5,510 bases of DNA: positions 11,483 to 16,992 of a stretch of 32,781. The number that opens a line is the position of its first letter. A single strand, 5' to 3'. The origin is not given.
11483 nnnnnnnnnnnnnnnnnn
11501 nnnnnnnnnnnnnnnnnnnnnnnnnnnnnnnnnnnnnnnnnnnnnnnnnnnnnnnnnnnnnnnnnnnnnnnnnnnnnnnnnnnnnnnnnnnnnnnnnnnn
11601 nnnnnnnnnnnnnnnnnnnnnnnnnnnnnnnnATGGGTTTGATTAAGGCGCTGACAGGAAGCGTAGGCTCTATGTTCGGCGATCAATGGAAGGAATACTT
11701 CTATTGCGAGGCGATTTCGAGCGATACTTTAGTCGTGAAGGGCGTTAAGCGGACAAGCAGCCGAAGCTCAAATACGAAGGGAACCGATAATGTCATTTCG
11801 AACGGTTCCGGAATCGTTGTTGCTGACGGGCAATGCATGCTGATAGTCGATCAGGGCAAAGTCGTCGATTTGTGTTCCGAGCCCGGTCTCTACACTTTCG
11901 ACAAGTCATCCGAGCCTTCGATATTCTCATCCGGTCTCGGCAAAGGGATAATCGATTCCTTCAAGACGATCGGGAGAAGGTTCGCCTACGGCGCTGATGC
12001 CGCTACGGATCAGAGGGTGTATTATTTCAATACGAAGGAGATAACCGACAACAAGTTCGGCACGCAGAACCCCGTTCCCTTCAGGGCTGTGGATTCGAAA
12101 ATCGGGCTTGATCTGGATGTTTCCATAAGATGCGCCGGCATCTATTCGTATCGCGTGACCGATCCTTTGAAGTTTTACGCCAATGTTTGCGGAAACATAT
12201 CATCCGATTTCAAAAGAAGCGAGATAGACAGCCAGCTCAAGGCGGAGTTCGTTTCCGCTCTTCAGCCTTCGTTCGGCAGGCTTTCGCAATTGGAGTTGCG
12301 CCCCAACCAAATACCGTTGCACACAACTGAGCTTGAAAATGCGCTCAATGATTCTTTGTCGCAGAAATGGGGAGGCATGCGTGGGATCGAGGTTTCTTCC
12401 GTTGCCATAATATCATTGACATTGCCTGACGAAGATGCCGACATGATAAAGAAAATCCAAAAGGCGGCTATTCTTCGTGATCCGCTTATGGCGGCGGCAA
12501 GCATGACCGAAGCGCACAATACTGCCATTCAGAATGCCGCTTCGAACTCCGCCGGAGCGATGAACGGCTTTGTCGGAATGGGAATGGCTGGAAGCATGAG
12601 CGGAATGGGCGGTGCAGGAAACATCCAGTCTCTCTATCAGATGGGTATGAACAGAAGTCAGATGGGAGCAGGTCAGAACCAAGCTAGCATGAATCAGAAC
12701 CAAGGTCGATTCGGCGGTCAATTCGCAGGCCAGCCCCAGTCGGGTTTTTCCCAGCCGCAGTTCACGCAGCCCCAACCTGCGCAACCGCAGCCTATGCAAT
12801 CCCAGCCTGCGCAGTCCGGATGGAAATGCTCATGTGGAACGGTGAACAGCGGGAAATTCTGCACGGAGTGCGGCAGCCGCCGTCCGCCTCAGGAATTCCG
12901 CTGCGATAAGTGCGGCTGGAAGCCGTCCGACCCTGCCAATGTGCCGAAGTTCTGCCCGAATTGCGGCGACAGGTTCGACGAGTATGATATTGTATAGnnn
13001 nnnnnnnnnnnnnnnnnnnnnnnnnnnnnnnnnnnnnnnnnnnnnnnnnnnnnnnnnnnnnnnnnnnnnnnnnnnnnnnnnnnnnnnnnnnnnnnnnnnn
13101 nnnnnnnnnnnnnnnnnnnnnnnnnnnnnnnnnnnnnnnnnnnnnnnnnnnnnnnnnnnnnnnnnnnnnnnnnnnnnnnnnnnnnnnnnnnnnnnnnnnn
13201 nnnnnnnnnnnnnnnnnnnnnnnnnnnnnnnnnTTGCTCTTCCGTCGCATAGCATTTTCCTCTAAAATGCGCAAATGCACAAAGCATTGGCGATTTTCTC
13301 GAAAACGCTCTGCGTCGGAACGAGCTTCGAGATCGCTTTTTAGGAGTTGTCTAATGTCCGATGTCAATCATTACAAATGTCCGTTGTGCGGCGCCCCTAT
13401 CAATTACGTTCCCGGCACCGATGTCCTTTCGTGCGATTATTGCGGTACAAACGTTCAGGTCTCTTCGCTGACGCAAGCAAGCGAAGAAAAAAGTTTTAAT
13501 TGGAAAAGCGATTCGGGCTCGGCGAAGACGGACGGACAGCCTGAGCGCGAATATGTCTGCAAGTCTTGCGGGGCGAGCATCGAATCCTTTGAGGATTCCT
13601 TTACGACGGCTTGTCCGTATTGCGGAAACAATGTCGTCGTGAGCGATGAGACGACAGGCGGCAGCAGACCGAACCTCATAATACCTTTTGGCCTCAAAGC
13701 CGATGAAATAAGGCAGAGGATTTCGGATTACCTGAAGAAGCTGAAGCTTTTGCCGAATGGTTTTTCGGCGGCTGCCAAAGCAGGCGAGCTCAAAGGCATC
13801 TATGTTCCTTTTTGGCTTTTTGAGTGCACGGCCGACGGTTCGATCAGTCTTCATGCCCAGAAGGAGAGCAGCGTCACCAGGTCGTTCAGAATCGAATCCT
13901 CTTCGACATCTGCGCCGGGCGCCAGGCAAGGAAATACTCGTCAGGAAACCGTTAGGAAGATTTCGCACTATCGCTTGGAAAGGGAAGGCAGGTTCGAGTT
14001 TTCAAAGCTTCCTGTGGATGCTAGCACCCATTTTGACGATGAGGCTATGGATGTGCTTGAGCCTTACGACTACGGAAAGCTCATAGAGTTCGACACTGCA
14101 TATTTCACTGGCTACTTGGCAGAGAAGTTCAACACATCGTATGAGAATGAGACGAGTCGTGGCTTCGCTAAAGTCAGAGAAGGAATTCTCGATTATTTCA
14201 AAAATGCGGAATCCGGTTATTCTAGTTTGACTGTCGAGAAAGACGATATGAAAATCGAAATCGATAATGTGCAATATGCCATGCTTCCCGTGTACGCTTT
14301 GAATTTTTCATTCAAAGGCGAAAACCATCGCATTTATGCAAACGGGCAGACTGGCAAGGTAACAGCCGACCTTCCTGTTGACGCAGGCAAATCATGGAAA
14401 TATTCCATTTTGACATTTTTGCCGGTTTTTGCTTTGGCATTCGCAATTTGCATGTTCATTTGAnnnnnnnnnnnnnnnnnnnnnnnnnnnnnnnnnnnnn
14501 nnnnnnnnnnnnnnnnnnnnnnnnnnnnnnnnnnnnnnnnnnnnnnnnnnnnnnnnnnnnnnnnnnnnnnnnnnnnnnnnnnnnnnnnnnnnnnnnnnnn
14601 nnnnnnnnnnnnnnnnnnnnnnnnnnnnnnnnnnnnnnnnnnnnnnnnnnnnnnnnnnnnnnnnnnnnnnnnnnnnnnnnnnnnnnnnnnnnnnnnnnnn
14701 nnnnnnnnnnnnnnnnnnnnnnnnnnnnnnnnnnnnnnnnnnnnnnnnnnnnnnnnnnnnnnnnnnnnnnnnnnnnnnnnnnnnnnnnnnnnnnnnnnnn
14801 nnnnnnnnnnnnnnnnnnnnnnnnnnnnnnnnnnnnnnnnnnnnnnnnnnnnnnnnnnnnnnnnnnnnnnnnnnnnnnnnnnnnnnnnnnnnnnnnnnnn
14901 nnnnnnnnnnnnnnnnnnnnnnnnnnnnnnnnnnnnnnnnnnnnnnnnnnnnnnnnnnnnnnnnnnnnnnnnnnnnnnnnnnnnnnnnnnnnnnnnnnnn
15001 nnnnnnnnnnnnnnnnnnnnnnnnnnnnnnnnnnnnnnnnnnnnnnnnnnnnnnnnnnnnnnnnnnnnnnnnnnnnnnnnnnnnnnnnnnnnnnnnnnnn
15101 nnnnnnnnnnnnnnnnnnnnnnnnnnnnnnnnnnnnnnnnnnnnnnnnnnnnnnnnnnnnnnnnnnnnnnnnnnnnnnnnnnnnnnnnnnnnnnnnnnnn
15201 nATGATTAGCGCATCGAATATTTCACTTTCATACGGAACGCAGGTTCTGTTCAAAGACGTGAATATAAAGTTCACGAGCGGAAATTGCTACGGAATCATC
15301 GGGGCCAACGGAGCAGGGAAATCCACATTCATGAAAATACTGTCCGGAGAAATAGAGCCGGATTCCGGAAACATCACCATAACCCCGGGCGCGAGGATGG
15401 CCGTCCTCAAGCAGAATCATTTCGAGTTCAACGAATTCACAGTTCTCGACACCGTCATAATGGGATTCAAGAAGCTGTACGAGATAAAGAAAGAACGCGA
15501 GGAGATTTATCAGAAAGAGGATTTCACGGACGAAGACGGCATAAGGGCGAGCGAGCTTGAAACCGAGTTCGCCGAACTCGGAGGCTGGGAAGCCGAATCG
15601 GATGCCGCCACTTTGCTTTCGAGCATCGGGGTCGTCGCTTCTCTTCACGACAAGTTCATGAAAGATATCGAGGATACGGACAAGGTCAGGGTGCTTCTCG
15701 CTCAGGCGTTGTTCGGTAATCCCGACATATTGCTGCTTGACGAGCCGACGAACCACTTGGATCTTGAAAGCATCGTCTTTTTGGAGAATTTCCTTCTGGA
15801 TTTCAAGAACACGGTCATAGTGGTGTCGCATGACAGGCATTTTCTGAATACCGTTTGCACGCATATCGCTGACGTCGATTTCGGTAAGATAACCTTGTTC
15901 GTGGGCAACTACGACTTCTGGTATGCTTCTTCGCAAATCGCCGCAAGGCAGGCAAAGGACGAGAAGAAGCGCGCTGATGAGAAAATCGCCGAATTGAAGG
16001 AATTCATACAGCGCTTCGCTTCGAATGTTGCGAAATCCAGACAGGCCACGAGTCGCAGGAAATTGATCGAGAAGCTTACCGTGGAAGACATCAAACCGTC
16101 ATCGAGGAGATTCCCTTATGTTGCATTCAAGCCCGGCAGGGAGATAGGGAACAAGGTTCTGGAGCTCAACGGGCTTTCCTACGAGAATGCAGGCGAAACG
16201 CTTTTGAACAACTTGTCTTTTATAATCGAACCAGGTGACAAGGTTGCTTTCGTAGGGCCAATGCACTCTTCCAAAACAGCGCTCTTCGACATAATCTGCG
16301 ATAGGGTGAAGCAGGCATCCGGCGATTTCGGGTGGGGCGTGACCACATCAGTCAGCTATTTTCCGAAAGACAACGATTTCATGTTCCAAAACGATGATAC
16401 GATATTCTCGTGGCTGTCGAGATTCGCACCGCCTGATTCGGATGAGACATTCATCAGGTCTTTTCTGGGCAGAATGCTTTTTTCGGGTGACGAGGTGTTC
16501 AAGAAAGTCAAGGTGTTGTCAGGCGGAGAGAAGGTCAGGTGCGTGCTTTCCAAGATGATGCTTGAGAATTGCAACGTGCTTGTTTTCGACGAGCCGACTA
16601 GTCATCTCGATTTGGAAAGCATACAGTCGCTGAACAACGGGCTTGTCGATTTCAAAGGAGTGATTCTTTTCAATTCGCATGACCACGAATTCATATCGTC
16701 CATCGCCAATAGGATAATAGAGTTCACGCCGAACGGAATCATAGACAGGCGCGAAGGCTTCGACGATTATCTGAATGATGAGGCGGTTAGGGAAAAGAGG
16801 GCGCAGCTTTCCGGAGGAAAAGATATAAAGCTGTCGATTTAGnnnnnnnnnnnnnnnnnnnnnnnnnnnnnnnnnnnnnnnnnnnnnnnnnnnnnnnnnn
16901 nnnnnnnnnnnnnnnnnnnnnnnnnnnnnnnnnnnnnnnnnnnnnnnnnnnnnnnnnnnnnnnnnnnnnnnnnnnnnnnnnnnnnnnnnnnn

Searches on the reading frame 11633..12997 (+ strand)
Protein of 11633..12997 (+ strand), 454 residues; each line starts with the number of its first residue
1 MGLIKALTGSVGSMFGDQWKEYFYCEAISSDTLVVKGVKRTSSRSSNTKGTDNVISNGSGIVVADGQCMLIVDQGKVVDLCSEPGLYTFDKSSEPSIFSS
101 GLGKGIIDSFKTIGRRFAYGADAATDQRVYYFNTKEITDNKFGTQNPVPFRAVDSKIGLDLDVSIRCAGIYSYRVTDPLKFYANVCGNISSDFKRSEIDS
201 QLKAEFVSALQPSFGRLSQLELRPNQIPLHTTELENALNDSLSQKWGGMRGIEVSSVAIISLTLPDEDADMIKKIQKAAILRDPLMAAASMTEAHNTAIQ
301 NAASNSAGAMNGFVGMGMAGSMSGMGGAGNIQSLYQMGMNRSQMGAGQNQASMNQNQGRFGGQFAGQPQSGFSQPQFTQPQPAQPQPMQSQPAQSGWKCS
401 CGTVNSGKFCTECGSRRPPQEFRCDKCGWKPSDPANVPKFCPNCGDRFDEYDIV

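Call 37: search_protein_families(library=pfam, proteins=[window:11633-12997:+], max_evalue=0.0001)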
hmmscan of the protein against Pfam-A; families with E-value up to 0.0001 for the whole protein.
window:11633-12997:+ (454 aa): 2 families
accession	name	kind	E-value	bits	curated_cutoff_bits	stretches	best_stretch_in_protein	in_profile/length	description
PF13421.11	Band_7_1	-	2.2e-23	83.4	24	1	52-275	8-206/211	SPFH domain-Band 7 family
PF01145.31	Band_7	-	1.6e-06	28.7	23.6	1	125-282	31-165/176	SPFH domain / Band 7 family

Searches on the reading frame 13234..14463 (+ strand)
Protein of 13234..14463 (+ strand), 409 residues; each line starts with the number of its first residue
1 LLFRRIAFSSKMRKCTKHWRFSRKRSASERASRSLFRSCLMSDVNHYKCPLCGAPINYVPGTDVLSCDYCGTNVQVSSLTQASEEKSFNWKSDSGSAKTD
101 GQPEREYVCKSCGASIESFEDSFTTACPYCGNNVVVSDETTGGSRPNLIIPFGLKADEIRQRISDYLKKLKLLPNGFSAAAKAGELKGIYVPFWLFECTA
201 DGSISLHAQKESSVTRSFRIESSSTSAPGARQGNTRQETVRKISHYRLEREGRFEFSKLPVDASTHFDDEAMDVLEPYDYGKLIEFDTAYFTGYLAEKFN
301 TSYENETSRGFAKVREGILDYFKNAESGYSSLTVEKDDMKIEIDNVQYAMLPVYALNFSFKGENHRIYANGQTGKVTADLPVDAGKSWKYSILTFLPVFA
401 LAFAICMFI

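Call 5: search_protein_families(library=ncbifam, proteins=[window:13234-14463:+])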
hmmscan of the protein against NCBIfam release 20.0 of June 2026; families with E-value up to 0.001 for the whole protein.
window:13234-14463:+ (409 aa): 2 families
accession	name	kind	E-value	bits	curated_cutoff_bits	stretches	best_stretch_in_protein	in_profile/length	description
NF011481.0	PRK14890.1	equivalog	0.00022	21.2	61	1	105-136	8-39/61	putative Zn-ribbon RNA-binding protein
NF041070.1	carrier_LysW_Arch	domain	0.00037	20.5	75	0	48-79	4-38/57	alpha-aminoadipate/glutamate carrier protein LysW/ArgW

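Call 37: search_protein_families(library=pfam, proteins=[window:13234-14463:+], max_evalue=0.0001)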
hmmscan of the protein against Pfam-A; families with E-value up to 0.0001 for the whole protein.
window:13234-14463:+ (409 aa): 3 families
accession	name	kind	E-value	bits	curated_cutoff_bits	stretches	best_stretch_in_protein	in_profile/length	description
PF13248.11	Zn_ribbon_3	-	3.9e-05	23.4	27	0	124-135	2-13/26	zinc-ribbon domain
PF08271.17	Zn_Ribbon_TF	-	6e-05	22.9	29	0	106-118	19-31/43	TFIIB zinc-binding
PF21344.3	Zn_ribbon_LysW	-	6.3e-05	23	27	0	48-79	2-36/46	Alpha-aminoadipate carrier protein LysW-like, globular domain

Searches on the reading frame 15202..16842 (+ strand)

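Call 5: search_protein_families(library=ncbifam, proteins=[window:15202-16842:+])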
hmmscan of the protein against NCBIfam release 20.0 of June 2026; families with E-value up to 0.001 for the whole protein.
window:15202-16842:+ (546 aa): 188 families (the best 25 are shown)
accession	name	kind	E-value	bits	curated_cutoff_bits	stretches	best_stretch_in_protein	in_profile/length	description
NF011646.0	PRK15064.1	equivalog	1.9e-194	647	762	1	1-528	1-528/530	ABC-F family ATPase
NF000355.4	ribo_prot_ABC_F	equivalog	6.5e-102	342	380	2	2-288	3-250/499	ribosomal protection-like ABC-F family protein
NF008775.0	PRK11819.1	equivalog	3.6e-93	313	599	1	12-530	17-538/556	energy-dependent translational throttle protein EttA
TIGR03719.1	ABC_ABC_ChvD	subfamily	3.7e-92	309.7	806.75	1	13-530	17-536/552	energy-dependent translational throttle protein EttA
NF050005.1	ABC_ATPase_Uup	equivalog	6.9e-91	305.3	900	1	2-528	4-531/636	ATP-binding cassette ATPase Uup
NF007921.0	PRK10636.1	equivalog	2.3e-84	283.8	917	1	1-506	1-498/638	ABC transporter ATP-binding protein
NF008358.0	PRK11147.1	equivalog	4.2e-83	279.7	936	1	2-522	4-525/635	ABC transporter ATP-binding protein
NF000170.2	ABCF_Vga_all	exception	8.8e-80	268.7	725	2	316-533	268-478/521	Vga family ABC-F type ribosomal protection protein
NF000514.1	ABCF_OptrA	exception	3.2e-77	260.4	1450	1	8-523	27-547/655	ABC-F type ribosomal protection protein OptrA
NF043038.1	ABCF_CplR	exception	2.3e-72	244.4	780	3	286-532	253-493/544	ABC-F type ribosomal protection protein CplR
NF000168.2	ABCF_Msr_all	exception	1.1e-70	238.7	680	3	249-512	226-482/487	Msr family ABC-F type ribosomal protection protein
NF000169.2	ABCF_Sal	exception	2.3e-62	211.4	725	3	67-290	56-265/542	Sal family ABC-F type ribosomal protection protein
NF000171.1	ABCF_producer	exception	5.3e-60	203.4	800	2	5-287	7-290/541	TlrC/CarA/OleB/SrmB family ABC-F type ribosomal protection protein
NF000167.2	ABCF_Lsa_all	exception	4.8e-50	170.9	750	4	93-275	59-236/492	Lsa family ABC-F type ribosomal protection protein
NF000166.1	ABCF_CarA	exception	6.4e-49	166.5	1050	2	6-280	10-295/556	ABC-F type ribosomal protection protein Car(A)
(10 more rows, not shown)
